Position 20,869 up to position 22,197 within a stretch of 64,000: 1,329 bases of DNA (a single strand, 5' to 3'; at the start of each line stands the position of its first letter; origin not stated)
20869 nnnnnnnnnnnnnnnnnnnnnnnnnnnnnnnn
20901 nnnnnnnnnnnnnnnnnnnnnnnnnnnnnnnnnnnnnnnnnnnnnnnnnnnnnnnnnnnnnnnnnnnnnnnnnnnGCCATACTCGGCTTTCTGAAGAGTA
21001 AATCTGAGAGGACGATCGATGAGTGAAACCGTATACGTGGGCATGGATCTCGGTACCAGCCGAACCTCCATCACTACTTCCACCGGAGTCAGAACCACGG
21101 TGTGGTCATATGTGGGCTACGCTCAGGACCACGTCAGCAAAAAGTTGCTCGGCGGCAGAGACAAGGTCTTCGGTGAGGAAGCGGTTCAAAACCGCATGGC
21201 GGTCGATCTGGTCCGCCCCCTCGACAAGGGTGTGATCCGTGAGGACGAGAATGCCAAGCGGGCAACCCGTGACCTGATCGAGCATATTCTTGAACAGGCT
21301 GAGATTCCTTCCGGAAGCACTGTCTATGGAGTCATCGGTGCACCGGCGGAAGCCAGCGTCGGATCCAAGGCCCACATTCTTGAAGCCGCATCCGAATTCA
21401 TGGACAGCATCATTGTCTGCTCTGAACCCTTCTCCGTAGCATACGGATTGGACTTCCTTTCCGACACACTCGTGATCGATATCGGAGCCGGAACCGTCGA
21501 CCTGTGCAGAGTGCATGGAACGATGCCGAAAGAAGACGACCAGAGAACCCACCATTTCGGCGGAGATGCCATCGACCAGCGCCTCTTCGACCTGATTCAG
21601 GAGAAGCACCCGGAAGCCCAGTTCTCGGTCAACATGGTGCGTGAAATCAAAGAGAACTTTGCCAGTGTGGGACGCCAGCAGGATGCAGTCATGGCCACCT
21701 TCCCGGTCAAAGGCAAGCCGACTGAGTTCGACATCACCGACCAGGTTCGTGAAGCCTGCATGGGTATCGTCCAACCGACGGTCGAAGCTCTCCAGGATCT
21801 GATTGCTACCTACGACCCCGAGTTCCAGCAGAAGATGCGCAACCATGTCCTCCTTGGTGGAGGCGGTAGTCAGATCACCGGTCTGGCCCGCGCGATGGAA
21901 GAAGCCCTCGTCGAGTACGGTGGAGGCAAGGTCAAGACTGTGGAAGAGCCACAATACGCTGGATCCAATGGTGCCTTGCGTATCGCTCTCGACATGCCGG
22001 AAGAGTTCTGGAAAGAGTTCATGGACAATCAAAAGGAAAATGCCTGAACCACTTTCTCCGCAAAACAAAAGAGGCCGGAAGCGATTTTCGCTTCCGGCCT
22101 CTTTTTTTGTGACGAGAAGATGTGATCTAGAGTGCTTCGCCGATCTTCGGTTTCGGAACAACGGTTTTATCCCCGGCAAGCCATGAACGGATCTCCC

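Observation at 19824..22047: MamK-family actin homolog paired with a coiled-coil partner in a genome with no other magnetosome genes in view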

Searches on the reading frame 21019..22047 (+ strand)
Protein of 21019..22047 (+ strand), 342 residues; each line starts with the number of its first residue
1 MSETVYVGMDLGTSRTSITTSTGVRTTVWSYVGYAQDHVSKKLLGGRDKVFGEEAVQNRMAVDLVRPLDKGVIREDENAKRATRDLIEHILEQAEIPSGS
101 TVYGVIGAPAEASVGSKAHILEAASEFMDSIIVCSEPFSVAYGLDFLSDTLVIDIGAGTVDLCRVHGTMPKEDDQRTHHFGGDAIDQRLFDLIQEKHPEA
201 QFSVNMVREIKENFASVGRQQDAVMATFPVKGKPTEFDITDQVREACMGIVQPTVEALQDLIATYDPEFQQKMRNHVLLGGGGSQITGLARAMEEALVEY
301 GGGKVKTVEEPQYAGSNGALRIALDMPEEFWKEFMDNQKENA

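Call 3: search_protein_families(library=pfam, proteins=[window:21019-22047:+], max_evalue=0.01)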
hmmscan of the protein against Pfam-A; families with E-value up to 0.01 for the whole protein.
window:21019-22047:+ (342 aa): 8 families
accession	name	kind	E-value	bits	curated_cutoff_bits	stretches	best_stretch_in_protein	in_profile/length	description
PF06723.19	MreB_Mbl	-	1.5e-19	70.5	27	1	7-321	4-317/327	MreB/Mbl protein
PF25229.1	Salactin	-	4.1e-16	59.4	27.1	1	5-324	2-332/335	Salactin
PF00022.25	Actin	-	9.9e-11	41.3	27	1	26-249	28-242/410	Actin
PF14450.12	FtsA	-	8.6e-06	26.6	31.8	1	152-317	2-126/127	Cell division protein FtsA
PF21523.3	ParM_N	-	0.00011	22.7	27.4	0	244-319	86-156/159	Plasmid segregation protein ParM, C-terminal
PF22128.2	Alp7A_like_C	-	0.00027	21.2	22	1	150-303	2-143/156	Alp7A C-terminal domain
PF25216.1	Volactin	-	0.00052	20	35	0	49-321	59-319/321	Volactin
PF01869.26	BcrAD_BadFG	-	0.0035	17.4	31.5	0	250-323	198-271/271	BadF/BadG/BcrA/BcrD ATPase family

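Call 4: search_protein_families(library=ncbifam, proteins=[window:21019-22047:+], max_evalue=0.01)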
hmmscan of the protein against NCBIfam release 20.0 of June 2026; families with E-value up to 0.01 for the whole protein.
window:21019-22047:+ (342 aa): 11 families
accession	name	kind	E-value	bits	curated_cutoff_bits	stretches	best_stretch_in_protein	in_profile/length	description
NF040964.1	MamK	subfamily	5.4e-121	403.7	400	1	6-337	2-333/335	MamK family actin-like protein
NF053558.1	BeeR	equivalog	3.6e-66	223.6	530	1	6-334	2-348/349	BeeR family actin-like protein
NF010539.0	PRK13927.1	subfamily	5.4e-18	65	293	1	7-321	9-324/339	rod shape-determining protein MreB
NF053533.1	salactin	equivalog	1.1e-17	64.2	400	1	6-323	3-332/335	actin-like salactin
TIGR00904.1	mreB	subfamily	2.2e-14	53.3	365.75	1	7-296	5-303/334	MreB/Mrl family cell shape determining protein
NF010540.1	PRK13929.1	exception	9.5e-08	31.5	515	1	3-297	3-302/334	rod-share determining protein MreBH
TIGR01991.1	HscA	equivalog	2.4e-05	23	708.55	1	135-292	165-332/600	Fe-S protein assembly chaperone HscA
NF011660.0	PRK15080.1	equivalog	3.7e-05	23.1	182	0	244-297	201-251/277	ethanolamine utilization protein EutJ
TIGR01175.1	pilM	subfamily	0.0012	18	133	1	149-297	189-306/348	type IV pilus assembly protein PilM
TIGR00241.1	CoA_E_activ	domain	0.0018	17.9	125.4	1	271-320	201-246/248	acyl-CoA dehydratase activase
NF001413.0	PRK00290.1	equivalog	0.0063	14.9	648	0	139-198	174-237/625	molecular chaperone DnaK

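Call 7: find_homologous_proteins(query=window:21019-22047:+)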
Query window:21019-22047:+ (342 aa): 5397 proteins with E <= 0.001 among 7712 candidates; the best 120 are listed.
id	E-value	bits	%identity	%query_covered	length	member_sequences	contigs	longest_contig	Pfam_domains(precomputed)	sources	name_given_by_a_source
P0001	3.5e-222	755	99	100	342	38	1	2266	PF06723.20,PF25229.2,PF14450.13,PF00022.26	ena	-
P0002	5.6e-214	728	95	100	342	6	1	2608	PF06723.20,PF25229.2,PF00022.26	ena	-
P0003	2.7e-202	689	89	99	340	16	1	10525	PF06723.20,PF25229.2,PF00022.26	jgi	-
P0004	1.3e-189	648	83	100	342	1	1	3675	PF25216.1,PF06723.20,PF25229.2,PF14450.13,PF00022.26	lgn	-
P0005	1.1e-187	641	82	100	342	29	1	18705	PF25216.1,PF06723.20,PF25229.2,PF14450.13,PF00022.26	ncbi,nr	ncbi:MAG: rod shape-determining protein [Planctomycetota bacterium]|nr:rod shape-determining protein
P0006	1.9e-187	640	82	100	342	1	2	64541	PF06723.20,PF25229.2,PF00022.26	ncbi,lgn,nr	ncbi:MAG: rod shape-determining protein [Planctomycetota bacterium]|nr:rod shape-determining protein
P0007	4.8e-185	632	81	100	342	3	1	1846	PF25216.1,PF06723.20,PF25229.2,PF00022.26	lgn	-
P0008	1.6e-184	631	81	100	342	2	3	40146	PF06723.20,PF25229.2,PF00022.26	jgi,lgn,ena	jgi:rod shape-determining protein MreB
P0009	1.6e-184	631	81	100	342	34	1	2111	PF25216.1,PF06723.20,PF25229.2,PF00022.26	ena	-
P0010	4.1e-184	629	81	100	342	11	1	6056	PF06723.20,PF25229.2,PF00022.26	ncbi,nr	ncbi:MAG: rod shape-determining protein [Planctomycetes bacterium]|nr:rod shape-determining protein 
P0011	7.8e-184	629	81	100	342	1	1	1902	PF06723.20,PF25229.2,PF00022.26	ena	-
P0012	2.0e-183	627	80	100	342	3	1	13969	PF06723.20,PF25229.2,PF14450.13,PF00022.26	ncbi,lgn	-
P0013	1.2e-179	615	79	100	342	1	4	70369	PF06723.20,PF25229.2,PF00022.26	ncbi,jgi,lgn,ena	ncbi:MAG: rod shape-determining protein [Planctomycetota bacterium]|jgi:rod shape-determining protei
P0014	1.4e-172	592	75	99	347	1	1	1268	PF06723.20,PF25229.2,PF14450.13,PF00022.26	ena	-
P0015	1.4e-170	585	75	99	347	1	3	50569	PF22128.3,PF06723.20,PF25229.2,PF14450.13,PF00022.26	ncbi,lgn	-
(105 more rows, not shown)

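Call 11: search_solved_structures(query=window:21019-22047:+, max_evalue=0.001, show_alignments=2)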
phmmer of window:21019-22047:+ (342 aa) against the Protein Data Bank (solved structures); distinct sequences matched with E-value up to 0.001: 4.
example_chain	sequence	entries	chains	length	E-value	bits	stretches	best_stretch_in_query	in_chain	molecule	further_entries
5ljw_A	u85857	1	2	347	7.1e-76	258.9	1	5-336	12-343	Actin-like ATPase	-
5jyg_A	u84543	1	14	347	9.8e-76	258.4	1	4-336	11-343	Actin-like ATPase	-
5ljv_A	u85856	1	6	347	9.8e-76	258.4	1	5-336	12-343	Actin-like ATPase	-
8r2n_A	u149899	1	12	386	2.8e-40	141.9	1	3-331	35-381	Actin/actin family protein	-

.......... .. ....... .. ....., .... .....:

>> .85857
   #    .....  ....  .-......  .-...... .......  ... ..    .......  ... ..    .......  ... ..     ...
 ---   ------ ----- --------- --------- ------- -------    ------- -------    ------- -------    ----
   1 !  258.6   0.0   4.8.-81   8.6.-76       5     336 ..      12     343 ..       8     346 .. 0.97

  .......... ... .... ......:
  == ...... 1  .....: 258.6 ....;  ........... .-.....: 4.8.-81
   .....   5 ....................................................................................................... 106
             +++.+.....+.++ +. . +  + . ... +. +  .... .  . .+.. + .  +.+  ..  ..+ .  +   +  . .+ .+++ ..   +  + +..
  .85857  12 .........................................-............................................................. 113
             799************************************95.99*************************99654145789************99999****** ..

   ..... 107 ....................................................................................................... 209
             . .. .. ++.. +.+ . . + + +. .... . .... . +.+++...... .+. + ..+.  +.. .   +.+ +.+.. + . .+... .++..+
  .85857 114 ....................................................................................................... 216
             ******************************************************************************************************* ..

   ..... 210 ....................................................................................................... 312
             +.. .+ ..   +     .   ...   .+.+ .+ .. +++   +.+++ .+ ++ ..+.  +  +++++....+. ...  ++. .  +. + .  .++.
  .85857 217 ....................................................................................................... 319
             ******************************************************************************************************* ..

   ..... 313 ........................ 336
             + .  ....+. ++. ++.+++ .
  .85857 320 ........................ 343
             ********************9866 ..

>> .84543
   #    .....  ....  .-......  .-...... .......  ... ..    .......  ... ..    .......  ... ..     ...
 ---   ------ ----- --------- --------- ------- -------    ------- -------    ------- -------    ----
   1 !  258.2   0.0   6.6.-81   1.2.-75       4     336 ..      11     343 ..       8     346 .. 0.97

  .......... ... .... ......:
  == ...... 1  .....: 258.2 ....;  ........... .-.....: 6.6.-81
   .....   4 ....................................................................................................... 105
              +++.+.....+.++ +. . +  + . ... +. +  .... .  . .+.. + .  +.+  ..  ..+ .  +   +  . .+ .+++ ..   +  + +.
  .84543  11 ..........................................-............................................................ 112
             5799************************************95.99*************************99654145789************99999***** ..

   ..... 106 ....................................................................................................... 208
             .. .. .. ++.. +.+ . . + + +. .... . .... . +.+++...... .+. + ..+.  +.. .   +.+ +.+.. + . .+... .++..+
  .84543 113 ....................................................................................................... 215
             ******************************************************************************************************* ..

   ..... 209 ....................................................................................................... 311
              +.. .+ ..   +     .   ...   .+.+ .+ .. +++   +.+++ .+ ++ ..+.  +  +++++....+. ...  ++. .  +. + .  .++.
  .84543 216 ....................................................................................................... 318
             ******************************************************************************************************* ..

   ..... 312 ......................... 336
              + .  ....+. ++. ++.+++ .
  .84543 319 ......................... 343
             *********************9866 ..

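Call 16: find_related_loci(query=A2, collection=genome_contigs, flank=8000)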
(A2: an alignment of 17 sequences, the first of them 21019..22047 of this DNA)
Query A2 (342 aa) in genome_contigs; peptide patterns used: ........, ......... (x = any residue, [..] = any of these).
477 stretches matched a pattern; 459 encode a relative of the query (tblastn E <= 1e-3); the best 80 are kept; 80 distinct loci.
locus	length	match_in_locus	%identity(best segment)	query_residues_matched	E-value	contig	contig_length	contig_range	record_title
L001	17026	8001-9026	99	1-342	0e+0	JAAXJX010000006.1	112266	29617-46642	MAG: Planctomycetia bacterium isolate SW42618_bin_2 NODE_27_length_112266_cov_19.843990, whole genome shotgun sequence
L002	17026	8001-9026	99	1-342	0e+0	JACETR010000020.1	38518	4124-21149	MAG: Planctomycetota bacterium isolate MCMED-G47 Planctomycetes-MCMED-G47-C20, whole genome shotgun sequence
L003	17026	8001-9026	99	1-342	0e+0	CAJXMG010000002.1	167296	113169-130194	TPA_asm: uncultured bacterium isolate SRR4030075_bin.46_MetaBAT_v2.12.1_MAG genome assembly, contig: NODE_3_length_16729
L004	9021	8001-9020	95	1-340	0e+0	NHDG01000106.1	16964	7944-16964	MAG: Planctomycetia bacterium TMED53 155760, whole genome shotgun sequence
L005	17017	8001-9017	90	1-339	0e+0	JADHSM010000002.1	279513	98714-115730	MAG: Planctomycetota bacterium isolate BS30m-G49 BS307-30m-C8, whole genome shotgun sequence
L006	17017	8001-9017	90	1-339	0e+0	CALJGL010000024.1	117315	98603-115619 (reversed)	MAG: uncultured bacterium isolate S2_Bin_METABAT__259_1 genome assembly, contig: c_000001178772, whole genome shotgun se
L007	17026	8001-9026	83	1-342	0e+0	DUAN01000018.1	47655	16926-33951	MAG TPA_asm: Planctomycetota bacterium isolate UWMA-0276 NODE_1089_length_47655_cov_0.709248, whole genome shotgun seque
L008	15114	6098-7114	83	1-339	0e+0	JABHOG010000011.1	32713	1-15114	MAG: Planctomycetota bacterium isolate SI037S4_bin26 k141_70706, whole genome shotgun sequence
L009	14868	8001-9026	82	1-342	0e+0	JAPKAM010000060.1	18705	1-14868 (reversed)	MAG: Planctomycetota bacterium isolate ANT-12 NODE_1953_length_18705_cov_14.854692, whole genome shotgun sequence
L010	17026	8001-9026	82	1-342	0e+0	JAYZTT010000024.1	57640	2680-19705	MAG: Planctomycetota bacterium isolate XB_MAG50 DB_MAG50_0024, whole genome shotgun sequence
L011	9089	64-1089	81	1-342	0e+0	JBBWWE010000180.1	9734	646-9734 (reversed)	MAG: Planctomycetota bacterium isolate OC6_2000m_MAG_215 OC6_2000m_contig_5138078, whole genome shotgun sequence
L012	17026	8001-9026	81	1-342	0e+0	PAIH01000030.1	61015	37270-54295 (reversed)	MAG: Planctomycetota bacterium isolate NAT2 98328, whole genome shotgun sequence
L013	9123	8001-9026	80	1-342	0e+0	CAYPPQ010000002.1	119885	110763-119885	MAG TPA_asm: uncultured Planctomycetia bacterium isolate binchicken_co147_300 genome assembly, contig: NODE_337_length_1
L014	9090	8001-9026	80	1-342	0e+0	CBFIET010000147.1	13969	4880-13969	MAG: Planctomycetota bacterium isolate Co_bin_687_orig genome assembly, contig: Co_bin_687_orig_Co_c_000003403617, whole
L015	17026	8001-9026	80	1-342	0e+0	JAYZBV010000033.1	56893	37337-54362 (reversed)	MAG: Planctomycetota bacterium isolate XB_MAG1214 DB_MAG1214_0033, whole genome shotgun sequence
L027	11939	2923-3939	68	1-334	4e-159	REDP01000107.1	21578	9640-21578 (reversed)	MAG: Planctomycetota bacterium isolate GEM2.Bin36 NODE_2801_length_21578_cov_6.12763, whole genome shotgun sequence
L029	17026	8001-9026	66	1-337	2e-158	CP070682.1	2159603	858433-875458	MAG: bacterium isolate bin676 chromosome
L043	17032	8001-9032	64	1-339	7e-152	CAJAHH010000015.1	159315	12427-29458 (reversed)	MAG: uncultured Verrucomicrobia bacterium isolate Loc081215-4m_bin-0913 genome assembly, contig: bin-0913:015/160, whole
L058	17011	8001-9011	66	3-334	2e-149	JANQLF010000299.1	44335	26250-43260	MAG: Planctomycetota bacterium isolate PL25a_bin.47 k99_5364747, whole genome shotgun sequence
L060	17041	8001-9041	66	1-342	3e-149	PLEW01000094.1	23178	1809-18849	MAG: Planctomycetota bacterium isolate bog_1363 73.20110800_S3S.47_contig_19912, whole genome shotgun sequence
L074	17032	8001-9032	62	1-339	3e-146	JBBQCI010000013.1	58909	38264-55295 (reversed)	MAG: Planctomycetota bacterium isolate Co_metawrap_1260 Cmw_1260_k141_3598127_length_58909_cov_37.9975, whole genome sho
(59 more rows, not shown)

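Call 42: search_protein_families(library=pfam, proteins=[L029:4496-7945:+, L027:312-2834:+, L058:5626-7914:+, L043:2473-6030:+, L043:6155-7747:+, L043:9148-10548:+, L043:10725-12707:+, L074:9102-10739:+, L060:9202-10110:-, L060:10604-11296:-], max_evalue=0.01)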
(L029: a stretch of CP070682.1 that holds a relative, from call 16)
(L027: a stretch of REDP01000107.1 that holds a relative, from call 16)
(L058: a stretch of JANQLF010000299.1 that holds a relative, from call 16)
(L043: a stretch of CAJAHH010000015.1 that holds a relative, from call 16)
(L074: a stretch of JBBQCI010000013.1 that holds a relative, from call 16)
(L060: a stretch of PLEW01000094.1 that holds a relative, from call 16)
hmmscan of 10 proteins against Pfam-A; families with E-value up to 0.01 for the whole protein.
L029:4496-7945:+ (1149 aa): 1 family
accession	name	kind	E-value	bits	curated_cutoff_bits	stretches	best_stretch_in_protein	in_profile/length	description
PF00072.30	Response_reg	-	1.5e-45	154.4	30.2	2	213-324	2-109/111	Response regulator receiver domain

L027:312-2834:+ (840 aa): 0 families

L058:5626-7914:+ (762 aa): 0 families

L043:2473-6030:+ (1185 aa): 5 families
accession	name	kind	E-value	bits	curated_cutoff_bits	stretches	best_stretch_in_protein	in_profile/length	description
PF23500.1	DUF7133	-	5.1e-81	273.4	27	1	207-560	1-384/385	Domain of unknown function (DUF7133)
PF13646.12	HEAT_2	-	0.00019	22.1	27.7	1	647-715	4-71/88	HEAT repeats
PF13442.11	Cytochrome_CBB3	-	0.00058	20.6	27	1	1049-1081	2-30/68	Cytochrome C oxidase, cbb3-type, subunit III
PF00034.26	Cytochrom_C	-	0.00067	21.4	21.3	1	1050-1086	1-38/90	Cytochrome c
PF01436.27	NHL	-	0.0017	18.8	20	0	513-532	3-22/28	NHL repeat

L043:6155-7747:+ (530 aa): 0 families

L043:9148-10548:+ (466 aa): 0 families

L043:10725-12707:+ (660 aa): 2 families
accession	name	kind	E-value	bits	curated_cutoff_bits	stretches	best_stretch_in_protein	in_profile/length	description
PF07120.17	DUF1376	-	2.9e-05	24.8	30.1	1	404-461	14-73/86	Protein of unknown function (DUF1376)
PF01476.26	LysM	-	0.0024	18.2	20.9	1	50-74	2-23/43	LysM domain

L074:9102-10739:+ (545 aa): 2 families
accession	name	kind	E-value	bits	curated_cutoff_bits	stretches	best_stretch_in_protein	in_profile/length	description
PF02397.22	Bac_transf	-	3.5e-59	199.8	27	2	391-538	36-176/179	Bacterial sugar transferase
PF13727.12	CoA_binding_3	-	0.00047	20.7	25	1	66-238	2-175/175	CoA-binding domain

L060:9202-10110:- (302 aa): 1 family
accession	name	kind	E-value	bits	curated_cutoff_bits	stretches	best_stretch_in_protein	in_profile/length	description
PF01213.24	CAP_N-CM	-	0.00013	22.7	19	0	210-272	6-42/43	CAP N-terminal conserved motif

L060:10604-11296:- (230 aa): 2 families
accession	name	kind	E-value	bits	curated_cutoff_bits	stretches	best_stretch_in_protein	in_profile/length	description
PF00498.31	FHA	-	7.6e-26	90.8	20.7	2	27-89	2-67/67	FHA domain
PF16697.10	Yop-YscD_cpl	-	3.3e-20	72.6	33.2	1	10-93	3-88/94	Inner membrane component of T3SS, cytoplasmic domain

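Call 43: search_protein_representatives(protein=window:21019-22047:+)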
Query: 342 residues. Proteins with E-value up to 0.001 (for the whole library): 924; up to 1e-10: 523; up to 1e-30: 172. The best 150 are listed.
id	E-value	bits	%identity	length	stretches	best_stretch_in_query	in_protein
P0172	2.0e-122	425.0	58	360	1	1-335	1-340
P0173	5.6e-106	371.0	55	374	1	5-333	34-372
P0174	1.1e-94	333.8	47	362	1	4-333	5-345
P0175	1.2e-90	320.6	47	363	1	4-333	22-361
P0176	3.7e-90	319.0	48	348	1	4-333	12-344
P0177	1.1e-89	317.4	45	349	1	5-333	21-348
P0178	1.5e-86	307.1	46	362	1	2-333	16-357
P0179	3.8e-86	305.8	47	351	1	5-333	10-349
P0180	4.3e-84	299.1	43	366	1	2-332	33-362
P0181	1.1e-82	294.4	40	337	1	4-332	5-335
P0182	3.5e-78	279.6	41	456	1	5-335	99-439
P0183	2.4e-77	276.9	44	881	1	2-332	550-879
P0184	2.2e-76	273.7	42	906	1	4-332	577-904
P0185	8.2e-76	271.9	41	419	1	2-332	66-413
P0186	2.5e-75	270.3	38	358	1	4-334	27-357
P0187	3.5e-75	269.8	42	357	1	6-334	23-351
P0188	4.4e-75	269.5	41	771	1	4-332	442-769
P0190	1.7e-73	264.3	39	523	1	4-333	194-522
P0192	7.0e-73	262.2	40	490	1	5-336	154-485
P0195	1.4e-72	261.2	39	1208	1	4-332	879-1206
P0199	3.9e-70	253.2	38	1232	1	4-332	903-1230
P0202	8.2e-69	248.9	39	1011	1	2-332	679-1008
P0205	9.7e-68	245.3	40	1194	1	3-332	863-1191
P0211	1.1e-64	235.2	38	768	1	5-333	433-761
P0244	4.9e-52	193.7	34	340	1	4-333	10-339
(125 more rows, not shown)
